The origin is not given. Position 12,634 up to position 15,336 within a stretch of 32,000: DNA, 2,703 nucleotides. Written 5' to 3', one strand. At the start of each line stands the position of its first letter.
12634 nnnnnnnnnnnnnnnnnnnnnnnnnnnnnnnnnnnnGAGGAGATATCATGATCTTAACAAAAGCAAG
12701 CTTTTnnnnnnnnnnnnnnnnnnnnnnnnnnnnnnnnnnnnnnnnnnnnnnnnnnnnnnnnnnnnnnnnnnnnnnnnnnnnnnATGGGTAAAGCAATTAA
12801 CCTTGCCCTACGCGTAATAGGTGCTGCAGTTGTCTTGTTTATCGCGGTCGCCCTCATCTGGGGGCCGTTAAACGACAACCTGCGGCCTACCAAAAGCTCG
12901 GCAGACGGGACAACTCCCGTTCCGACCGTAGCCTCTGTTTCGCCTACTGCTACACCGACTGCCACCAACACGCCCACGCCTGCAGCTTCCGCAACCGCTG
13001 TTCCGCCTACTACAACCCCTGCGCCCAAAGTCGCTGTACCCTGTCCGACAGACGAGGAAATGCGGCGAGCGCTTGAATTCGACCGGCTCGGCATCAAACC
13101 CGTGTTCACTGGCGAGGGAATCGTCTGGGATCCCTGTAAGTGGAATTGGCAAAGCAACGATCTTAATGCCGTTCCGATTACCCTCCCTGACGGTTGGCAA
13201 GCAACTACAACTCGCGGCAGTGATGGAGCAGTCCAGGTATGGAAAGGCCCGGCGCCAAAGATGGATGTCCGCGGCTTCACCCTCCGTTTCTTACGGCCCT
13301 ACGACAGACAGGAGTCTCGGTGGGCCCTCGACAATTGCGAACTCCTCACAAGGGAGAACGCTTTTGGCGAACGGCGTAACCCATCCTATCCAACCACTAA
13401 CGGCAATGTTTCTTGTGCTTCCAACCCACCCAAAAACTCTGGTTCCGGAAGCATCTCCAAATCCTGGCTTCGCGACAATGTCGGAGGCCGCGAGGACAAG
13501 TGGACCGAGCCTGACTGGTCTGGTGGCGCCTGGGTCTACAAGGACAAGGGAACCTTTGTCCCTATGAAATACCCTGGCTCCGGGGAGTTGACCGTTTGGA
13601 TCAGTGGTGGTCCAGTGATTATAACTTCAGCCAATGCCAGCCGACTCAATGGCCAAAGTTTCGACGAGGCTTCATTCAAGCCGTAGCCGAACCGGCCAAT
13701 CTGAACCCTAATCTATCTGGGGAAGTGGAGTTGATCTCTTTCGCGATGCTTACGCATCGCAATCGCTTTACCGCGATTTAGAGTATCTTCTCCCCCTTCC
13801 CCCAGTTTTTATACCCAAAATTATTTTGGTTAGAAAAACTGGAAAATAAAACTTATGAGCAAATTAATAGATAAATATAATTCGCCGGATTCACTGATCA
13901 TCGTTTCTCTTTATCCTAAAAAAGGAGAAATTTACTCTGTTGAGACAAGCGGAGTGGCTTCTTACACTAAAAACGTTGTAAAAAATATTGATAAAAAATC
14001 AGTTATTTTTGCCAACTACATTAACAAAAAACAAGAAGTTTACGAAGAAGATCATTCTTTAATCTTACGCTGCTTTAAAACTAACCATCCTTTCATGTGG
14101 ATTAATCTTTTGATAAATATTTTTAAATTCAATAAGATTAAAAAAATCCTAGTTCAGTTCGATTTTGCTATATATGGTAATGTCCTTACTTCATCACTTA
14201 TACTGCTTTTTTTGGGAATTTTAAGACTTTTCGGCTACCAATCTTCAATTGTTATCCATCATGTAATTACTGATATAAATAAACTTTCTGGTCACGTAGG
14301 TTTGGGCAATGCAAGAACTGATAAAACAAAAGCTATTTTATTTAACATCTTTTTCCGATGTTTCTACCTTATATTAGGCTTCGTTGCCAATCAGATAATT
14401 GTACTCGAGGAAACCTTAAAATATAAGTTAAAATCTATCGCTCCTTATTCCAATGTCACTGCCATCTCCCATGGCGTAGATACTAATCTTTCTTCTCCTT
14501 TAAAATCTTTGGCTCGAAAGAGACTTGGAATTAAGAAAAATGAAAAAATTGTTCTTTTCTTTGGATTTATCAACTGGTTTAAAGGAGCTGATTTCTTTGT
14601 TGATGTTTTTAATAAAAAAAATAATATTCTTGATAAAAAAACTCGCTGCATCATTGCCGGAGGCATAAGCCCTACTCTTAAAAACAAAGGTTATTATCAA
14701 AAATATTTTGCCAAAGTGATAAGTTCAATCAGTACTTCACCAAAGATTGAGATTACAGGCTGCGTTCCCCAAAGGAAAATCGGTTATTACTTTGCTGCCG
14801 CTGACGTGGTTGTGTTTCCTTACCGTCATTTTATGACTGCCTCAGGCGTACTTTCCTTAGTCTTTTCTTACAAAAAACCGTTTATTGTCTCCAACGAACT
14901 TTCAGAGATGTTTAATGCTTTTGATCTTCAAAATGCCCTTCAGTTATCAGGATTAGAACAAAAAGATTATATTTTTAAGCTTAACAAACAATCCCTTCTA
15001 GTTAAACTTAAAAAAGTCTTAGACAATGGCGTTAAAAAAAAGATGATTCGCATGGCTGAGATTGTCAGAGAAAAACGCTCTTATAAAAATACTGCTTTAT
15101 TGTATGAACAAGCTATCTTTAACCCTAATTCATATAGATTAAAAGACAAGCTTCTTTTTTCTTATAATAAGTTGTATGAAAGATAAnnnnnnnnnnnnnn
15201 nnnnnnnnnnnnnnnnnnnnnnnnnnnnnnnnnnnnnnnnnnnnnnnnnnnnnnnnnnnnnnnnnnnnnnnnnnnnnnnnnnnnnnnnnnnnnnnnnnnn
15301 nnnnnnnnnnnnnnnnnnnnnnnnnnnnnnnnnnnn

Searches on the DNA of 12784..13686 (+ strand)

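Call 32: search_rna_families(sources=[L006, L007, L009], threshold=evalue, max_evalue=1, show_alignments=4)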
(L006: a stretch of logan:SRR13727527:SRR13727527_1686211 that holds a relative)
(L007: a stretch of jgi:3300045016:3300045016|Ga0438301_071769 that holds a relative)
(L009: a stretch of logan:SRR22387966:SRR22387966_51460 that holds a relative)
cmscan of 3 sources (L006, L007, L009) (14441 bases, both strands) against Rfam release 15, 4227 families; matches with E-value up to 1: 1.
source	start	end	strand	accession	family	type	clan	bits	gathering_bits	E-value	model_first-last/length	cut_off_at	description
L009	1665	1758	+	RF00008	Hammerhead_3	Gene; ribozyme;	CL00010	30.3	48.5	0.0042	1-54/54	no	Hammerhead ribozyme (type III)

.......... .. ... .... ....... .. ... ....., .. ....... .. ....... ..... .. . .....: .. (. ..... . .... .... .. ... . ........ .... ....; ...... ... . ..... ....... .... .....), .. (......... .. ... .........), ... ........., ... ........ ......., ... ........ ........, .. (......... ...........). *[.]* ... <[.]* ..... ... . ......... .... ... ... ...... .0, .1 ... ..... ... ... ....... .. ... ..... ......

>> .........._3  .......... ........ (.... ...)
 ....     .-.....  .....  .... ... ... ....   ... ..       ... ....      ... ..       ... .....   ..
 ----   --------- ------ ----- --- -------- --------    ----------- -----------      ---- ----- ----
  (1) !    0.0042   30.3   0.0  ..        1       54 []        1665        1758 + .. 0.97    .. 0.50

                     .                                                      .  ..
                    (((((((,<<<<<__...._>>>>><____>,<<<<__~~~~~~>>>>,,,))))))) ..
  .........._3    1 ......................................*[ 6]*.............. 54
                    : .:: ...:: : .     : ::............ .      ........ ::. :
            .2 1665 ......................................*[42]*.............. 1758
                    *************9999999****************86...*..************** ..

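Call 84: search_rna_families(source=L006, start=1650, end=1850, threshold=evalue, max_evalue=10, show_alignments=2)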
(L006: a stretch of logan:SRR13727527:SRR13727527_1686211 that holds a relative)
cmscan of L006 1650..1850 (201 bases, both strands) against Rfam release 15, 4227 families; matches with E-value up to 10: 15.
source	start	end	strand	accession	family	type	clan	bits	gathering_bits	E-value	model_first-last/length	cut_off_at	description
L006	1675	1697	+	RF01354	CRISPR-DR45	Gene; CRISPR;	-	17.9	37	1.1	1-24/24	no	CRISPR RNA direct repeat element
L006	1689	1848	+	RF02053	STnc430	Gene; sRNA;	-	17.4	47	1.4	1-162/162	no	Enterobacterial sRNA STnc430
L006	1674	1699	+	RF01328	CRISPR-DR17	Gene; CRISPR;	CL00014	17.3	42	0.87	1-25/25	no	CRISPR RNA direct repeat element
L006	1756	1824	+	RF03081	DUF805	Cis-reg;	CL00115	15.8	51.1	1.3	1-68/68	no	DUF805 RNA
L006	1801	1826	-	RF04009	mir-754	Gene; miRNA;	-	15.3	84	2.7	27-52/78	no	mir-754 microRNA precursor family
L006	1650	1733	-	RF00690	MIR408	Gene; miRNA;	-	15.2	64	0.29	1-80/126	3'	MIR408 microRNA precursor family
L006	1756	1782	+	RF00774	mir-360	Gene; miRNA;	-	15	60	1.5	12-49/62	no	mir-360 microRNA precursor family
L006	1722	1748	-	RF04096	mir-4433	Gene; miRNA;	-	14.3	77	3.1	1-83/83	no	mir-4433 microRNA precursor family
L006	1718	1754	+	RF03834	mir-3173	Gene; miRNA;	-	14.2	84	6.1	1-80/80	no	mir-3173 microRNA precursor family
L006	1756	1782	-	RF02367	Yfr20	Gene; sRNA;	-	13.7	44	3.4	25-51/89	no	Cyanobacterial functional RNA 20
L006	1717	1755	+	RF03355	mir-2008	Gene; miRNA;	-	13.2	93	5.7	1-85/85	no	mir-2008 microRNA precursor family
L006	1723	1747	+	RF01011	mir-605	Gene; miRNA;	-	12.9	98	8.3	30-54/82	no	mir-605 microRNA precursor family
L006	1699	1753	-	RF03915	MIR5286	Gene; miRNA;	-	12.3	93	8.6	1-78/78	no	MIR5286 microRNA precursor family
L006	1707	1759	-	RF00736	mir-320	Gene; miRNA;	-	11.9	55.5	5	1-76/76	no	mir-320 microRNA precursor family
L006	1693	1850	-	RF03117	bCoV-5UTR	Cis-reg;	CL00116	11.6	111.6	0.45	111-307/307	5'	Betacoronavirus 5'UTR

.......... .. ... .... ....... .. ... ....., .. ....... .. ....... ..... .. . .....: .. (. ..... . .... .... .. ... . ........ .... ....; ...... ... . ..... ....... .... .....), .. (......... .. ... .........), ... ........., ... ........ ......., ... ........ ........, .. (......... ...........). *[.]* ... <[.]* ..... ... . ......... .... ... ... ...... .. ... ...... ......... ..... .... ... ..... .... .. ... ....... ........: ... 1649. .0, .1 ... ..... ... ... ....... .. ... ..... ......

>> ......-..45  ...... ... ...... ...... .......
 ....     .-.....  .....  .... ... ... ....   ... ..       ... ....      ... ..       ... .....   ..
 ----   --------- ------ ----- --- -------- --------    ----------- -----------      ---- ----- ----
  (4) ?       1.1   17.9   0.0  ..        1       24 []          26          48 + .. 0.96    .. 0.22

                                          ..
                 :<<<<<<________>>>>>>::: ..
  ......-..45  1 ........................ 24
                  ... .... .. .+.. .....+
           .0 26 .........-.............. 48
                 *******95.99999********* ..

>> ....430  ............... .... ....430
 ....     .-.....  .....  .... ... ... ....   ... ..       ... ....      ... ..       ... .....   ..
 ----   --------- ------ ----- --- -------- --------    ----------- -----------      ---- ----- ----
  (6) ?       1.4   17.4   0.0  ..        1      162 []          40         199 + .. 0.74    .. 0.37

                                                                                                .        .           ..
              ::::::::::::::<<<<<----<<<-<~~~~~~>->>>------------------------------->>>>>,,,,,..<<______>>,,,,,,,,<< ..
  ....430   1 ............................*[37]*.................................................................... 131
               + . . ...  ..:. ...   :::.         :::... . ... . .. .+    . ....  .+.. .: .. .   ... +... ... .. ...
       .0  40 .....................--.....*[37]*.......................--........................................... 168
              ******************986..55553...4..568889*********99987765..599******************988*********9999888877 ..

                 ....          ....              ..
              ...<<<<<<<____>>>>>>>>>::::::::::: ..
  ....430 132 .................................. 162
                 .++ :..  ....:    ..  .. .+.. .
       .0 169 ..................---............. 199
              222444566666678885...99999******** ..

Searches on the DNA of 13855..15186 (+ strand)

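Call 60: search_rna_families(sources=[L015, L016, L017], threshold=evalue, max_evalue=1, show_alignments=3)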
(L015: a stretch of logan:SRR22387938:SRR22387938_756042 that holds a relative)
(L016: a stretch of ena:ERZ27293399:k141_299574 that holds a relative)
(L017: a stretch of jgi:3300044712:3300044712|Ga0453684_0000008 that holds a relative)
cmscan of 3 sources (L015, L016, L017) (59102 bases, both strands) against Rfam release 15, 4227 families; matches with E-value up to 1: 3.
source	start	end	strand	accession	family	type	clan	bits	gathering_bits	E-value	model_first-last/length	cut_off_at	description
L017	4429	4500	+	RF00005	tRNA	Gene; tRNA;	CL00001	68.3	29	8.6e-13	1-71/71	no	tRNA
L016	7931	8016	+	RF01013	mir-577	Gene; miRNA;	-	28.1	100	0.44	1-86/86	no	mir-577 microRNA precursor family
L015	8476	8594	+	RF00008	Hammerhead_3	Gene; ribozyme;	CL00010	25.7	48.5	0.36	1-54/54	no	Hammerhead ribozyme (type III)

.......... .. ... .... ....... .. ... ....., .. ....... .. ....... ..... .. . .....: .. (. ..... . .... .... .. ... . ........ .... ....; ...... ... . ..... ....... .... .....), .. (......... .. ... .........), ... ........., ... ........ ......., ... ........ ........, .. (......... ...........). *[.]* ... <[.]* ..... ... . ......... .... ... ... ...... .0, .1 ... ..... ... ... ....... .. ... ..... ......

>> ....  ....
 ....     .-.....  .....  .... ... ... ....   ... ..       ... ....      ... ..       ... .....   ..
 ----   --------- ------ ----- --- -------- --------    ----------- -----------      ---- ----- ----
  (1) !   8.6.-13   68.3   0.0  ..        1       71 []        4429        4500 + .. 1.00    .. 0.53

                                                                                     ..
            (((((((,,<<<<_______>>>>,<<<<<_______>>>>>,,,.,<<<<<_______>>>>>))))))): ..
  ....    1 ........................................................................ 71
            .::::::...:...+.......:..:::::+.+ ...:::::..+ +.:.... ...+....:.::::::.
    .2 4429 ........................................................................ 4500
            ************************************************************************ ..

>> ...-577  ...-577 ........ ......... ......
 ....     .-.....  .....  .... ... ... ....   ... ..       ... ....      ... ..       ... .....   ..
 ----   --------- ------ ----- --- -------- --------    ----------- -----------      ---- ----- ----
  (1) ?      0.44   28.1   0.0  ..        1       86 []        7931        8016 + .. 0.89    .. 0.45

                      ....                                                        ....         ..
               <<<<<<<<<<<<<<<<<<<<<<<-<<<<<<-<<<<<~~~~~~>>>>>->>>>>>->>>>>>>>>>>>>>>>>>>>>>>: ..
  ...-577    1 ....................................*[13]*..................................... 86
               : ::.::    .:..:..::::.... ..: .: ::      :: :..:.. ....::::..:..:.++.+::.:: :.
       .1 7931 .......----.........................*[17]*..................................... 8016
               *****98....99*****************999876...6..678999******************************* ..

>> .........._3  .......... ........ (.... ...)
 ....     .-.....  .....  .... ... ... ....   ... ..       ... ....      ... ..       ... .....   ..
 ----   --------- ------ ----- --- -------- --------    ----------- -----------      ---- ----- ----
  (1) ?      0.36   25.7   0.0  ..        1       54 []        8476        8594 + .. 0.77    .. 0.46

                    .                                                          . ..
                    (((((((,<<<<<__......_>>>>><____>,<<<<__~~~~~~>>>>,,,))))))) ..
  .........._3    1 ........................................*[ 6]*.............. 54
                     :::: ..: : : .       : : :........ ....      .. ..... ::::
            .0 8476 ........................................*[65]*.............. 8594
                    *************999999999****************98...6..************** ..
